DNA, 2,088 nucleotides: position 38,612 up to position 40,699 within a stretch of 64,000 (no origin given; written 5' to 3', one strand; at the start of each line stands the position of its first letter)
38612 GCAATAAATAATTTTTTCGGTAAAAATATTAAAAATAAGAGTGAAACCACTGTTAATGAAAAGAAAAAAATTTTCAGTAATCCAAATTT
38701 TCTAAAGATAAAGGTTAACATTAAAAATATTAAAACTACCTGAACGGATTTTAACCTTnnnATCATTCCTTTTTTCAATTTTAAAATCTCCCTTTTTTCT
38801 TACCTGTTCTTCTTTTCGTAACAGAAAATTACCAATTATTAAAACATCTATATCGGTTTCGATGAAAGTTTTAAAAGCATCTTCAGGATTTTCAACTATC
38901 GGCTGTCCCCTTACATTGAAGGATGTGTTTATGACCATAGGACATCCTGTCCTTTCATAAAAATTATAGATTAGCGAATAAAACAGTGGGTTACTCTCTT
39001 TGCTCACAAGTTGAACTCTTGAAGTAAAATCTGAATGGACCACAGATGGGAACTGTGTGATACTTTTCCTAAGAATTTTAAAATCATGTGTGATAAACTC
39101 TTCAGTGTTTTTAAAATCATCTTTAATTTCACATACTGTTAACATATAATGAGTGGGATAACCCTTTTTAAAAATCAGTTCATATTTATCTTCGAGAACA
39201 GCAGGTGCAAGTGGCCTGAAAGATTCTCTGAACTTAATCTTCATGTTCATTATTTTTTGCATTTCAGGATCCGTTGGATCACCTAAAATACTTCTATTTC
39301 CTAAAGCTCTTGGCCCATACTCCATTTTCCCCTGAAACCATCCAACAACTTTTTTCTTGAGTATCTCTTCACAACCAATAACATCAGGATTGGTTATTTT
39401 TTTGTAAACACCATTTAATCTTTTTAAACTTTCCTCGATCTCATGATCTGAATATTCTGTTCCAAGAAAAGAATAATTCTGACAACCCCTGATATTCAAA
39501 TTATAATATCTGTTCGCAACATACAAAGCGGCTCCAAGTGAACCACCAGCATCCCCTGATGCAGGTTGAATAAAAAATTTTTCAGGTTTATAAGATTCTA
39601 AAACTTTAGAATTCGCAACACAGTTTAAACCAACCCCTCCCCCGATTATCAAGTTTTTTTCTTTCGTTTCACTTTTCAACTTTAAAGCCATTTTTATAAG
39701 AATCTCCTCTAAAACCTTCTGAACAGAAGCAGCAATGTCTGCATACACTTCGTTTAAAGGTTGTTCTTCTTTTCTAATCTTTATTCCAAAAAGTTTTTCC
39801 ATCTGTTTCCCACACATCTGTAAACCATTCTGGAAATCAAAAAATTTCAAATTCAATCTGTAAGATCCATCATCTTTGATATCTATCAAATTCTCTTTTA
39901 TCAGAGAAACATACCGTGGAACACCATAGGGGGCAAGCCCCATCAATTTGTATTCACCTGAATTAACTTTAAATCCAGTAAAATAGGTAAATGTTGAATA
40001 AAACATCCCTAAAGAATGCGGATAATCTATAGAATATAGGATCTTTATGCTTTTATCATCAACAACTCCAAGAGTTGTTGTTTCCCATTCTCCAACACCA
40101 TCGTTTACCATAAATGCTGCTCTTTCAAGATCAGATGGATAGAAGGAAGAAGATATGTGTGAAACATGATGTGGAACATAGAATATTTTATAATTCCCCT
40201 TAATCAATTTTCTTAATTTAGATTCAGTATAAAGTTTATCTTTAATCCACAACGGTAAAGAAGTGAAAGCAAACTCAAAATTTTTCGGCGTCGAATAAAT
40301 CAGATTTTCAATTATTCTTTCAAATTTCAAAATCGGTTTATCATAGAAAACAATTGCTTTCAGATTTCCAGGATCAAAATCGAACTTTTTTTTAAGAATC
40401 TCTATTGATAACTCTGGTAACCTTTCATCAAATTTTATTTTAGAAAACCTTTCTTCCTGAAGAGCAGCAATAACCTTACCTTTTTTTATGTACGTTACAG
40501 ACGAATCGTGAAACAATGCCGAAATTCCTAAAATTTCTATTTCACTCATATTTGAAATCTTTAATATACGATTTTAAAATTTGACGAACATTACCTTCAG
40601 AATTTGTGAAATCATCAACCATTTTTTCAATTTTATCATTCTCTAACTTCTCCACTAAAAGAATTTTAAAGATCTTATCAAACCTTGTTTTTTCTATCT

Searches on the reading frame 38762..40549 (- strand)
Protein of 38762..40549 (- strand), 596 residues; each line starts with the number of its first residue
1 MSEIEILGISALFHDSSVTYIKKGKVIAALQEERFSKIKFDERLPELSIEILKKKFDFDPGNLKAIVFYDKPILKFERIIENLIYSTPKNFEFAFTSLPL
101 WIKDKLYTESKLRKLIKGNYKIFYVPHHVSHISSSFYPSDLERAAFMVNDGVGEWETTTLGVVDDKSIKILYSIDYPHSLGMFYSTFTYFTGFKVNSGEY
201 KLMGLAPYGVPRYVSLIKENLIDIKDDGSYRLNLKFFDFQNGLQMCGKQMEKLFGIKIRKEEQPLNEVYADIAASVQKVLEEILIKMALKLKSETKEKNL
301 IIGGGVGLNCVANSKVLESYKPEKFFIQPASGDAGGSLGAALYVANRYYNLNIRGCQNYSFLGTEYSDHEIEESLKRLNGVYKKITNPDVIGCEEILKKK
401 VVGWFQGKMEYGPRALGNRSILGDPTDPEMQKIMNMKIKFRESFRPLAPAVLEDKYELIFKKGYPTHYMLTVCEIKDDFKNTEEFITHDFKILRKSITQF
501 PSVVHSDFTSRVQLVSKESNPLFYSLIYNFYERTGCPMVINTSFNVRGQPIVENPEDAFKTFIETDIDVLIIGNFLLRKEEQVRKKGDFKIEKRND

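Call 18: search_protein_families(library=ncbifam, proteins=[window:38762-40549:-])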
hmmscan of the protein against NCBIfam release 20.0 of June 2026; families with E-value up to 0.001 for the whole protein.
window:38762-40549:- (596 aa): 3 families
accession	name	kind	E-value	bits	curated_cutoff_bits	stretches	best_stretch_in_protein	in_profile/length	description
NF041651.1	nodul_NodU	equivalog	1.3e-35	123.2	1000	1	267-550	268-528/556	nodulation protein NodU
TIGR00143.1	hypF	equivalog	2.3e-05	22.8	466.1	0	263-342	655-738/741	carbamoyltransferase HypF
TIGR03723.1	T6A_TsaD_YgjD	equivalog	0.00016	20.9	296.1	1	261-320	223-283/314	tRNA (adenosine(37)-N6)-threonylcarbamoyltransferase complex transferase subunit TsaD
